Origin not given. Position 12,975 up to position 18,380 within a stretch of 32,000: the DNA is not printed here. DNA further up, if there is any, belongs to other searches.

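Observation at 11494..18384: Candidate undescribed conflict locus: HEPN-motif protein plus giant DUF4011/UPF1-like helicase-endonuclease plus coupled mini-ORF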

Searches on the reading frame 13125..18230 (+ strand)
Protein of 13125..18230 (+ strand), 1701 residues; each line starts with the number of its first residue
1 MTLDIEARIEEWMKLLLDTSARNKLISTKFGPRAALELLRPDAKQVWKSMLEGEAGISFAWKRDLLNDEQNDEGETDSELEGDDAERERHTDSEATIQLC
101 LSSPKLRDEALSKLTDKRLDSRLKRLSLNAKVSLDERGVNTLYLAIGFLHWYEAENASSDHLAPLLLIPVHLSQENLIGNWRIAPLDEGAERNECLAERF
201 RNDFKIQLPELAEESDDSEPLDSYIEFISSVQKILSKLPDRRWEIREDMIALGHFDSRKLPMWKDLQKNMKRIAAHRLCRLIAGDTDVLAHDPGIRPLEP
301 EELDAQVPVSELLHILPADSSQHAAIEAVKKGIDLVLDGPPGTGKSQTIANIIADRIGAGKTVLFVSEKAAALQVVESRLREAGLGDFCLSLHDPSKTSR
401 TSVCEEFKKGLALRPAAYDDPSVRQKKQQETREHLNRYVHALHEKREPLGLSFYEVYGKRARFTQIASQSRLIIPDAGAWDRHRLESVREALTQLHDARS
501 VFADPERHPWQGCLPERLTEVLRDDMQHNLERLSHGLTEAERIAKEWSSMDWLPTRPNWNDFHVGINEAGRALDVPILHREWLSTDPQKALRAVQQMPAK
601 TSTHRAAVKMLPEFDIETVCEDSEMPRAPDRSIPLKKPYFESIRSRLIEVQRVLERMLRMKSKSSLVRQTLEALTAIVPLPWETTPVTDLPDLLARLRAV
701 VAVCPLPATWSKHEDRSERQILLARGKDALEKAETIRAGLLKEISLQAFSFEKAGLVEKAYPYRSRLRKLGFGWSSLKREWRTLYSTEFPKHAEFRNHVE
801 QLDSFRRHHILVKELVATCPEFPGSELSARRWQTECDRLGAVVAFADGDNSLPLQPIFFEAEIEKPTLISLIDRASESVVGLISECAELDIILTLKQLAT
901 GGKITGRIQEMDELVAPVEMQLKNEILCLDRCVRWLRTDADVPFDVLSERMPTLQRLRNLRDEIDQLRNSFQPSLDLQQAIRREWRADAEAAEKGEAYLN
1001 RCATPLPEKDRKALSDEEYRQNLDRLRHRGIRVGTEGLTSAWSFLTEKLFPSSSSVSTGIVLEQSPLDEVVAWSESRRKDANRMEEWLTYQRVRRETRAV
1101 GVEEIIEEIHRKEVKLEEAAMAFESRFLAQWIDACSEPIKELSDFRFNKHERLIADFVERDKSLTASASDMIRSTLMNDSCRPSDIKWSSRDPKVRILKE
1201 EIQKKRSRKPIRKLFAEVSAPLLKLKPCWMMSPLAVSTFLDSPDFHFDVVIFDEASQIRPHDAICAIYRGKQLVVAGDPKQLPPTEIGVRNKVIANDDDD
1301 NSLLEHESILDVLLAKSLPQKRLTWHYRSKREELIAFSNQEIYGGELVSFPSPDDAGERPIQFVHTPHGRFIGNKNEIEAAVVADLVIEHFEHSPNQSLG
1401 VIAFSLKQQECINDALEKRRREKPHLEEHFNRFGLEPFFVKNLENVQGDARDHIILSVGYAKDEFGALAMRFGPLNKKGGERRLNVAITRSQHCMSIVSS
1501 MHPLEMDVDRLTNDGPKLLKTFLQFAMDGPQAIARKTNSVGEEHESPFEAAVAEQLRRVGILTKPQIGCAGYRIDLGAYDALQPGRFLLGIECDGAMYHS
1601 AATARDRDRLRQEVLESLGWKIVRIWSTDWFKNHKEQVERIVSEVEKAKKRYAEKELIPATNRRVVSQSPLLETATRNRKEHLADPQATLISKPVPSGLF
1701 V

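Call 6: search_protein_families(library=pfam, proteins=[window:13125-18230:+], max_evalue=0.1)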
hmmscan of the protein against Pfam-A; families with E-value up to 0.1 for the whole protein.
window:13125-18230:+ (1701 aa): 15 families
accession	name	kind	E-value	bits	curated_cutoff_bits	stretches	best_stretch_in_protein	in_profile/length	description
PF18741.7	MTES_1575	-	1.8e-34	118.1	38.2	1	1548-1644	1-95/96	REase_MTES_1575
PF13195.11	DUF4011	-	9.1e-31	107.4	22.2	1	16-199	2-157/158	Protein of unknown function (DUF4011)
PF13086.12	AAA_11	-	2.2e-14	54.3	27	2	1244-1285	212-253/257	AAA domain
PF13087.12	AAA_12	-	5.3e-14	52.7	27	1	1308-1500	4-193/195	AAA domain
PF13604.12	AAA_30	-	3.2e-06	27.4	27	1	319-379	3-65/191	AAA domain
PF04480.18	DUF559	-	3.1e-05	24.2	20.6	1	1591-1645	57-108/109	Protein of unknown function (DUF559)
PF13245.12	AAA_19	-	3.3e-05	24.5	25.1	0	322-377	1-58/134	AAA domain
PF01443.25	Viral_helicase1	-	0.00039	20.7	21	0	1236-1285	47-100/228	Viral superfamily 1 RNA helicase core domain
PF09848.15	SLFN-g3_helicase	-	0.0029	17.4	24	0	336-384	5-55/354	Schlafen group 3, DNA/RNA helicase domain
PF08373.16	RAP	-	0.0036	17.7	24.2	1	1591-1637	1-50/58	RAP domain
PF13401.12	AAA_22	-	0.006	17.3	27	1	335-443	8-83/130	AAA domain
PF00270.35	DEAD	-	0.0078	16.4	26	1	321-378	3-64/167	DEAD/DEAH box helicase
PF10904.13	DUF2694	-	0.078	13.5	22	0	243-278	61-96/97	Protein of unknown function (DUF2694)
PF04851.21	ResIII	-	0.1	13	22.5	0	321-374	7-67/164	Type III restriction enzyme, res subunit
PF20720.3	nSTAND3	-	0.1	12.8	27.2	0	323-376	8-61/155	Novel STAND NTPase 3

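Call 7: search_protein_families(library=padloc, proteins=[window:13125-18230:+], max_evalue=0.1)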
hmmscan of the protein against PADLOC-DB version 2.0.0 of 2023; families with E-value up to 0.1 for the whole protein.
window:13125-18230:+ (1701 aa): 10 families
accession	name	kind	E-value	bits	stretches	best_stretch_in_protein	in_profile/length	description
PDLC05009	PDC-S37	-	0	1186.8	2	965-1677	655-1366/1550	-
PDLC02194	Hhe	-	1.3e-177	590.9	2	1190-1650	1324-1785/1911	-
PDLC03920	MkoA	-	1.2e-23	81.4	2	1246-1523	791-1094/1112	-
PDLC03924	MkoC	-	4.6e-19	66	2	1222-1507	634-950/1136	-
PDLC03921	MkoA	-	2.3e-08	30.2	2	1246-1285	1296-1335/1607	-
PDLC01734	typeIV_RecD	-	5.5e-06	22.9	1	1248-1285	436-476/763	RecD_0_IVD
PDLC04140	mad8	-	0.00022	18.8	1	335-490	30-128/314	mads_8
PDLC02895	DpdJ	-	0.0027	12.6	1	1439-1502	397-455/2112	DpdJ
PDLC01439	typeIV_DinG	-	0.011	12.4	1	324-421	26-120/575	CAS-IV-A; associated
PDLC05035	PDC-S53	-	0.041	9.9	0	1240-1285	570-618/900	-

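Call 8: search_protein_families(library=ncbifam, proteins=[window:13125-18230:+], max_evalue=0.1)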
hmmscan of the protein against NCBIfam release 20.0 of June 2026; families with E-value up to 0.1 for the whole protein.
window:13125-18230:+ (1701 aa): 8 families
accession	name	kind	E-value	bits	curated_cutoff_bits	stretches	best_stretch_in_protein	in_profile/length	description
NF058533.1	antiphage_ProA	equivalog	0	1151.8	1500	1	5-1666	356-1723/1903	anti-phage protein ProA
NF042953.1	Hhe_antiphage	equivalog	6.7e-257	855.9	2000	2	941-1675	972-1710/1797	DUF4011 domain-containing anti-phage protein Hhe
TIGR00376.1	TIGR00376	hypoth_equivalog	3e-21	75.5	348.9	2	1237-1351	355-457/639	IGHMBP2 family helicase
NF040671.1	PLuB_AAA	exception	1.5e-14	52.4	999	2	1243-1352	959-1078/1256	PLuB system helicase-like protein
TIGR01447.1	recD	equivalog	2.9e-07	29.5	310.15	1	1245-1300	261-320/597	exodeoxyribonuclease V subunit alpha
TIGR01448.2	helicase_RecD2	equivalog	6.4e-05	21.3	500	1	317-354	316-353/713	SF1B family DNA helicase RecD2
NF006038.0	PRK08181.1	subfamily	0.021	14.1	317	1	328-368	103-143/271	transposase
NF007294.0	PRK09767.1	equivalog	0.031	14.4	218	1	1591-1648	59-113/117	DUF559 domain-containing protein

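Call 26: find_related_loci(query=window:13125-18227:+, collection=genome_contigs, flank=8000)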
Query window:13125-18227:+ (1701 aa) in genome_contigs; peptide patterns used: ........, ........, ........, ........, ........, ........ (x = any residue, [..] = any of these).
44 stretches matched a pattern, but none encodes a relative of the query by tblastn (E <= 1e-3).
